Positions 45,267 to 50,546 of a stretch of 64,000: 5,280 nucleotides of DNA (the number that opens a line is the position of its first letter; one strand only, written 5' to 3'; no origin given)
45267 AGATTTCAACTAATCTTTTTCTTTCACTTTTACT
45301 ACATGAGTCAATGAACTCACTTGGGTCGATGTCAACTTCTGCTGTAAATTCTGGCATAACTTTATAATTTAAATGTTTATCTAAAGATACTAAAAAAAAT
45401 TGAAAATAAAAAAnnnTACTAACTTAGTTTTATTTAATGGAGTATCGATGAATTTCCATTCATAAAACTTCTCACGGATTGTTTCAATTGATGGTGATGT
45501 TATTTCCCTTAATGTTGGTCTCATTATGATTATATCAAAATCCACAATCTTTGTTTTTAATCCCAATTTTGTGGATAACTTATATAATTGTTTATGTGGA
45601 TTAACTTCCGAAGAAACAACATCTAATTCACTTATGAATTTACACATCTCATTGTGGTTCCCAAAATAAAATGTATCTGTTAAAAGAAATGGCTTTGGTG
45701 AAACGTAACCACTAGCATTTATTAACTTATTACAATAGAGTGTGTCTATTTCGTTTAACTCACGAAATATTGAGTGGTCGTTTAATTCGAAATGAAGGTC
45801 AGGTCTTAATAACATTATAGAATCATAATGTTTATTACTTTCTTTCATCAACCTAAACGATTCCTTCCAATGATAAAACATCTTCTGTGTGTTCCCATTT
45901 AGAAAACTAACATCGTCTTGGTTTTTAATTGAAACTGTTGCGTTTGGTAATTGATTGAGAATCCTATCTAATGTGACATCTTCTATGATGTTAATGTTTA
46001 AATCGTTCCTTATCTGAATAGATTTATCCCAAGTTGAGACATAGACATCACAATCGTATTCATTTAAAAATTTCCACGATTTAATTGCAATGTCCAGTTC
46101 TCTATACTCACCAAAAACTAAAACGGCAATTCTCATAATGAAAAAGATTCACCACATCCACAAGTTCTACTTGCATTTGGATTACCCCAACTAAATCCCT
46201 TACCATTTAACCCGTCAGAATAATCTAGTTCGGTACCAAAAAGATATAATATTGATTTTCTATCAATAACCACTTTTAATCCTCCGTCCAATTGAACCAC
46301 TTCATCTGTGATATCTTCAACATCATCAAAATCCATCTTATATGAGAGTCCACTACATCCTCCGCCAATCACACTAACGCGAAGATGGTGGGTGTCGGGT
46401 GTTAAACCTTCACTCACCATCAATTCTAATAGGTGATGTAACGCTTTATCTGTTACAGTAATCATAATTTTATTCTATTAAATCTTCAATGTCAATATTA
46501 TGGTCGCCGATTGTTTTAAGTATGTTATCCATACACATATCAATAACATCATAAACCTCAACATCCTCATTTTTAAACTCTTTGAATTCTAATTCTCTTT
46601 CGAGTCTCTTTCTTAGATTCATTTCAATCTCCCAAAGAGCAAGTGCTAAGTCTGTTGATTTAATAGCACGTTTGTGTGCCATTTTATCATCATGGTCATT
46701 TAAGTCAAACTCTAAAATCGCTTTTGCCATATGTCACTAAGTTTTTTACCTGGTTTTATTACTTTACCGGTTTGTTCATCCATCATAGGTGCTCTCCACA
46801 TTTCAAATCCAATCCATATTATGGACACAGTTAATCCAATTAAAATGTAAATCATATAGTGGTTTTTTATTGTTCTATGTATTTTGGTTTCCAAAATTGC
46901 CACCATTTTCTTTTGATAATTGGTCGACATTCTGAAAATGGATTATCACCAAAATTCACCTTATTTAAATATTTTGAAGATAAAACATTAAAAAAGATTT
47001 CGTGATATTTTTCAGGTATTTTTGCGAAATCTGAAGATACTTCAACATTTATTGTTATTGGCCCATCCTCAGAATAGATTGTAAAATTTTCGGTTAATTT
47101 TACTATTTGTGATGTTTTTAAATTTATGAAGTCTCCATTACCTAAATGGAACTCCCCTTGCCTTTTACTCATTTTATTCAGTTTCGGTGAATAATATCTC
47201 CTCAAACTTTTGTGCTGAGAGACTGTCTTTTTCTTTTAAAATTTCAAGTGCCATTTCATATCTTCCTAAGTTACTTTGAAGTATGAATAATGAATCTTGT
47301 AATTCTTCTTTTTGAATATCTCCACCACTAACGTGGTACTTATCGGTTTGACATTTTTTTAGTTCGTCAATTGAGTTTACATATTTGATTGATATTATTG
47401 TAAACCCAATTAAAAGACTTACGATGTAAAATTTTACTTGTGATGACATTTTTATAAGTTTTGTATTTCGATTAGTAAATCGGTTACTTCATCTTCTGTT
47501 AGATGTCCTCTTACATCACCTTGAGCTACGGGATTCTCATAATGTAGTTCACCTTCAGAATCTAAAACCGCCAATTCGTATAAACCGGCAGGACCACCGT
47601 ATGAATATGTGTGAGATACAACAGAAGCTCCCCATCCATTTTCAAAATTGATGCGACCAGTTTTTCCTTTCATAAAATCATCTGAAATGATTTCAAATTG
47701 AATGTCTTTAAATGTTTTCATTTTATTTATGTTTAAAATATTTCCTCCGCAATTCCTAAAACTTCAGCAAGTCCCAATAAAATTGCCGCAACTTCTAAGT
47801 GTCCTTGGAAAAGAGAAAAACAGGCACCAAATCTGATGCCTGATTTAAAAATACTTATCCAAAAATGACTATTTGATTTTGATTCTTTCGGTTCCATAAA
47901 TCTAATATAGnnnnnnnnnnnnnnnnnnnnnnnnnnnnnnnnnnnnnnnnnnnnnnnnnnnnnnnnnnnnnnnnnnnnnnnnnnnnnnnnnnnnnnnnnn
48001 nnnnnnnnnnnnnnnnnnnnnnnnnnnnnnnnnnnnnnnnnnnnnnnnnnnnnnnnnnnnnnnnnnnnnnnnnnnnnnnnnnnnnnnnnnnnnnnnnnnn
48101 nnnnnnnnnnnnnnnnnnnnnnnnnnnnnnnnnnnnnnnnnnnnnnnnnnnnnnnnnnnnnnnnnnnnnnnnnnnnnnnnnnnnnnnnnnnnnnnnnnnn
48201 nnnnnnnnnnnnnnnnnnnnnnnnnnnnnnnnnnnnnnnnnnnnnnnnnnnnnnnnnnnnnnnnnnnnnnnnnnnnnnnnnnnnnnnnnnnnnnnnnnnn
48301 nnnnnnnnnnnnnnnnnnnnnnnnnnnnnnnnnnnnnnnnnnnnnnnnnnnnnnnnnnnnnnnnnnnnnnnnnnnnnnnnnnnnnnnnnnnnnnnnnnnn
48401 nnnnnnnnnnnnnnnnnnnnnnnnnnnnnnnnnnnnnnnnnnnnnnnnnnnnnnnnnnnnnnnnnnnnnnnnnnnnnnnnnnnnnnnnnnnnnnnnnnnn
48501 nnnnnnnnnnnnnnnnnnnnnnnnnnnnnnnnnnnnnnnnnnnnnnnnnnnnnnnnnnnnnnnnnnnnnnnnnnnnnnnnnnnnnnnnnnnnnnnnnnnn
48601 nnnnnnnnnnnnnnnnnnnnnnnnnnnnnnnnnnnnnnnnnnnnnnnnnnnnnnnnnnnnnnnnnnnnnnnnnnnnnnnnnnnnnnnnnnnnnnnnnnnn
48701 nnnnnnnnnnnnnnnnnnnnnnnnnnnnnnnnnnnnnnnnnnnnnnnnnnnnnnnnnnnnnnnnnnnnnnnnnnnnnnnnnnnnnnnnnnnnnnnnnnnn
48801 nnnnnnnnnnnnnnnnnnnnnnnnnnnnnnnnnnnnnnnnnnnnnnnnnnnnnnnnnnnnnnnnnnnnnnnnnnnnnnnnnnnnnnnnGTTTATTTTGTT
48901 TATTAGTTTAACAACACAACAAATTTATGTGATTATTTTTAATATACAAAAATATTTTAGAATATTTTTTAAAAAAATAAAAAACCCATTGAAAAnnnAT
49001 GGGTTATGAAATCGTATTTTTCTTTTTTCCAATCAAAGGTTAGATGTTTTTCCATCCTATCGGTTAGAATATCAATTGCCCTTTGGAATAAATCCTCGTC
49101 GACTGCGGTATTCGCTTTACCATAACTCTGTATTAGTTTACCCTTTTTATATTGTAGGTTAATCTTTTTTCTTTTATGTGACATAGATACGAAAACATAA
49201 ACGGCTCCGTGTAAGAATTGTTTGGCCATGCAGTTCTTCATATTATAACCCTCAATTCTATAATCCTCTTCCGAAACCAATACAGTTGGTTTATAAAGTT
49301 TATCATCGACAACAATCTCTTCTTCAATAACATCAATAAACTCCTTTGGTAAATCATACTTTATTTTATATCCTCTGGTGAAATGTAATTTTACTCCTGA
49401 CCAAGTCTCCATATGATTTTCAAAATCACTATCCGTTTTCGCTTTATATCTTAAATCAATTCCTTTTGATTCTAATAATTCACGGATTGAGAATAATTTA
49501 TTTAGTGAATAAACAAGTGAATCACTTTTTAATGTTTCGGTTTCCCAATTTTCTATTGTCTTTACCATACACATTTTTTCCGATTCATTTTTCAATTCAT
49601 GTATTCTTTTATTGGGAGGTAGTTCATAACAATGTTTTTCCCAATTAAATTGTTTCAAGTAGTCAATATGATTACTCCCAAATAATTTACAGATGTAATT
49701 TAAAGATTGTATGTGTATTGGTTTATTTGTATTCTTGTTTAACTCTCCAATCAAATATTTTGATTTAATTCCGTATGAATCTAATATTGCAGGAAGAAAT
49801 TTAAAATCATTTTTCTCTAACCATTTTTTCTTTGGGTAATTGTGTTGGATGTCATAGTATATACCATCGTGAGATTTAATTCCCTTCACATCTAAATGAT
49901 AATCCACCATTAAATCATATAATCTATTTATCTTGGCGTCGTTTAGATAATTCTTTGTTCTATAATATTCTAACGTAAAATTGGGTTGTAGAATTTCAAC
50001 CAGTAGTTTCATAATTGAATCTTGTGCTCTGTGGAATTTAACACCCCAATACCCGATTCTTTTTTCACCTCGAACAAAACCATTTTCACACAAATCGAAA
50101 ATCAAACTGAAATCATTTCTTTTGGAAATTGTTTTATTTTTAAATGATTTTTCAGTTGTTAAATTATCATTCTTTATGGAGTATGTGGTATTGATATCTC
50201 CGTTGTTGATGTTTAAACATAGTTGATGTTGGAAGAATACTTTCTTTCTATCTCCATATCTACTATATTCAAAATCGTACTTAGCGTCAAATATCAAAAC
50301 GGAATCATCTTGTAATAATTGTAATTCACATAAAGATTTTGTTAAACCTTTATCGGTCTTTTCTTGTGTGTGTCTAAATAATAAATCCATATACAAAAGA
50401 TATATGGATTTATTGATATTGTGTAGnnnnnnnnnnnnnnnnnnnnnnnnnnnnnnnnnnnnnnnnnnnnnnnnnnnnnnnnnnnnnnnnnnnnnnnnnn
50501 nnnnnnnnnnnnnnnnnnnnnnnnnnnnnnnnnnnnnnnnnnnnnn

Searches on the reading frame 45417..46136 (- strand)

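Call 26: search_protein_families(library=pfam, proteins=[window:45417-46136:-], max_evalue=0.01)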
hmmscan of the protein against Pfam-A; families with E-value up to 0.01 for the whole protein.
window:45417-46136:- (240 aa): 0 families

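Call 75: search_protein_families(library=phrogs, proteins=[window:45417-46136:-], max_evalue=0.001)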
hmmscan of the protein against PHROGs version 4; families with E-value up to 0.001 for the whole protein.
window:45417-46136:- (240 aa): 1 family
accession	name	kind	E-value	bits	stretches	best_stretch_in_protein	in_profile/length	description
phrog_13607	-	unknown function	4.9e-11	44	1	85-180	120-203/239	-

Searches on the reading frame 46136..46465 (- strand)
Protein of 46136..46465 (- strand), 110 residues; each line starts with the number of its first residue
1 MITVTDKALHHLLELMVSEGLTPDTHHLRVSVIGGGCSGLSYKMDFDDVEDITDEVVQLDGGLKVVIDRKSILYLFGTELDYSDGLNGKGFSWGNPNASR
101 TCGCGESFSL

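Call 26: search_protein_families(library=pfam, proteins=[window:46136-46465:-], max_evalue=0.01)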
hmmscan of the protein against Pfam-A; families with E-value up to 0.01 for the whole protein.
window:46136-46465:- (110 aa): 1 family
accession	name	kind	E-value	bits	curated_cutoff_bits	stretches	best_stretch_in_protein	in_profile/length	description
PF01521.26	Fe-S_biosyn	-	6.1e-16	59.1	26.3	1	2-106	3-110/110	Iron-sulphur cluster biosynthesis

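Call 71: search_dna_similar(query=window:46136-46465:-, collection=phages, mode=protein, max_rows=12, rows=spread)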
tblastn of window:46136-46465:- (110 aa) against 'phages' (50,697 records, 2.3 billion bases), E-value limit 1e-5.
Records with a match: 11; places in all: 11; records where one place covers at least 80% of the query: 11.
Best place of each record, by identity: <60% 11.
By first word of the organism name: Acinetobacter 4; uncultured 2; Salmonella 2; Staphylococcus 2; Escherichia 1.
By host as written in the record: - 6; Staphylococcus aureus 2; Escherichia coli O157:H7 ATCC 43895 1; Homo sapiens 1; Salmonella enterica subsp. enterica serovar Kentucky 1.
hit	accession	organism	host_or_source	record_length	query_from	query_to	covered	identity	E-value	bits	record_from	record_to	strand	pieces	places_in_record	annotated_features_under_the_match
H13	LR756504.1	uncultured phage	metagenomic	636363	1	110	100%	55.5%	9e-30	116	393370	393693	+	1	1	record has no annotation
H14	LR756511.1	uncultured phage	metagenomic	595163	1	110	100%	43.2%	1e-22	96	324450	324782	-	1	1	record has no annotation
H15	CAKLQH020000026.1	Acinetobacter phage MD-2021a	not known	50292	2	110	99%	43.1%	4e-18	83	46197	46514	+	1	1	yadR: iron-sulfur cluster insertion protein ErpA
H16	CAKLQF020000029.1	Acinetobacter phage MD-2021a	not known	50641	2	110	99%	43.1%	4e-18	83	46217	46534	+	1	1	yadR: iron-sulfur cluster insertion protein ErpA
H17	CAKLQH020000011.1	Acinetobacter phage MD-2021a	not known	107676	1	110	100%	41.4%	4e-16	78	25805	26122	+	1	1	iscA: iron-sulfur cluster assembly protein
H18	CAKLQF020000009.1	Acinetobacter phage MD-2021a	not known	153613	1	110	100%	41.4%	4e-16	78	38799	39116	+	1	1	iscA: iron-sulfur cluster assembly protein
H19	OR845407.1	Escherichia phage ECO95 1-6-1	Escherichia coli O157:H7 ATCC 43895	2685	2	110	99%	41.3%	6e-17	80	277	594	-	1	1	record has no annotation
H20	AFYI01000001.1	Salmonella enterica subsp. enterica serovar Infantis str. ...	Homo sapiens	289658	2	110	99%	41.3%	6e-17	80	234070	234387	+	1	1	iron-sulfur cluster assembly accessory protein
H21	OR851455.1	Salmonella phage S.Kent 1-2-1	Salmonella enterica subsp. enterica ...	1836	2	108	97%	41.7%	7e-16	77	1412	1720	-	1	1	record has no annotation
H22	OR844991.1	Staphylococcus phage SA 1306 Kay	Staphylococcus aureus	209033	2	108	97%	37.4%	6e-14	72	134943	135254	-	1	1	record has no annotation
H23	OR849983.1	Staphylococcus phage SA 1298 Kay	Staphylococcus aureus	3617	2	104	94%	35.9%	3e-13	69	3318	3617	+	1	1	record has no annotation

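Call 104: find_related_loci(query=window:46136-46465:-, collection=viral_contigs, flank=10000)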
Query window:46136-46465:- (110 aa) in viral_contigs; peptide patterns used: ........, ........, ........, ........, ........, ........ (x = any residue, [..] = any of these).
144 stretches matched a pattern; 126 encode a relative of the query (tblastn E <= 1e-3); the best 80 are kept; 80 distinct loci.
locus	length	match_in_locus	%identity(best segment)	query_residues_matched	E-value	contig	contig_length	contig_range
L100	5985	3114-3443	99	1-110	5e-70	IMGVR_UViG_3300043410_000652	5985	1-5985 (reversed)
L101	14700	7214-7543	98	1-110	1e-69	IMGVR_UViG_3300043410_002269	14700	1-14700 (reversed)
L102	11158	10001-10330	84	1-110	3e-62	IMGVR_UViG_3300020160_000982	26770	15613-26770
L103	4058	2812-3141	84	1-110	3e-62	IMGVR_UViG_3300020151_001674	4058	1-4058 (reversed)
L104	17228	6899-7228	84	1-110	3e-62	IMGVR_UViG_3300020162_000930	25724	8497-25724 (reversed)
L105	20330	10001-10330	81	1-110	8e-58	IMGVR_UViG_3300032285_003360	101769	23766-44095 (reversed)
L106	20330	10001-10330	76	1-110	1e-55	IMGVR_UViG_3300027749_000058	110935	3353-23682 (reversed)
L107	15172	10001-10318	78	1-107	3e-53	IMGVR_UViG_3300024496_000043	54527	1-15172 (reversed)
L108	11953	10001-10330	71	1-110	4e-51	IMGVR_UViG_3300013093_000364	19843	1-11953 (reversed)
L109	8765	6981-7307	75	1-110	8e-51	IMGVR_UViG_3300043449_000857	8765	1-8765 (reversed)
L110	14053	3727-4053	74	1-110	1e-50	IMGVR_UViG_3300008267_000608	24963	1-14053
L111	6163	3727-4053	74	1-110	1e-50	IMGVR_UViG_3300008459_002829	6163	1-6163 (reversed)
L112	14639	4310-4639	73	1-110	4e-50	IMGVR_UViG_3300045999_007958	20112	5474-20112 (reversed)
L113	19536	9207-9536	69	1-110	8e-50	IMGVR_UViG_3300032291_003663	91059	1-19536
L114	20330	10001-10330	64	1-110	7e-46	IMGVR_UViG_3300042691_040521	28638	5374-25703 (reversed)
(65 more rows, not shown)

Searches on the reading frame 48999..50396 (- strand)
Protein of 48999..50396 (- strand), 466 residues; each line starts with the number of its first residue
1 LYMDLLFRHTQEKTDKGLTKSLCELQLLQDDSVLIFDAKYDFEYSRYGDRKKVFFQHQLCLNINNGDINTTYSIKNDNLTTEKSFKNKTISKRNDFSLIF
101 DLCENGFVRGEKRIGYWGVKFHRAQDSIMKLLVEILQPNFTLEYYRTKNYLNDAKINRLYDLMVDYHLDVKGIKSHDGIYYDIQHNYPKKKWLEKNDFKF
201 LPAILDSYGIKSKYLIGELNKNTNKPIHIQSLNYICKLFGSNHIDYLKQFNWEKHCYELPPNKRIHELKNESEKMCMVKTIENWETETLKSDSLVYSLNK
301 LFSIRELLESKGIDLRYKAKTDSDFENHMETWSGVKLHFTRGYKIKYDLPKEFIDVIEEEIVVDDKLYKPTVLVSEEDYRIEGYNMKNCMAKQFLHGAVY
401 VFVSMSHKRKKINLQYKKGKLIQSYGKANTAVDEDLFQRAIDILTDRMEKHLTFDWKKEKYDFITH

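Call 26: search_protein_families(library=pfam, proteins=[window:48999-50396:-], max_evalue=0.01)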
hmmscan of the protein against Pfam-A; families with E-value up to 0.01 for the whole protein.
window:48999-50396:- (466 aa): 1 family
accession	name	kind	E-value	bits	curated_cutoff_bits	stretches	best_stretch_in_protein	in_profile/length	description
PF14284.11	PcfJ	-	0.0019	18.4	25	1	359-431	57-138/147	PcfJ-like protein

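Call 75: search_protein_families(library=phrogs, proteins=[window:48999-50396:-], max_evalue=0.001)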
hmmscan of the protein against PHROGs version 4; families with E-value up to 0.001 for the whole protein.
window:48999-50396:- (466 aa): 0 families
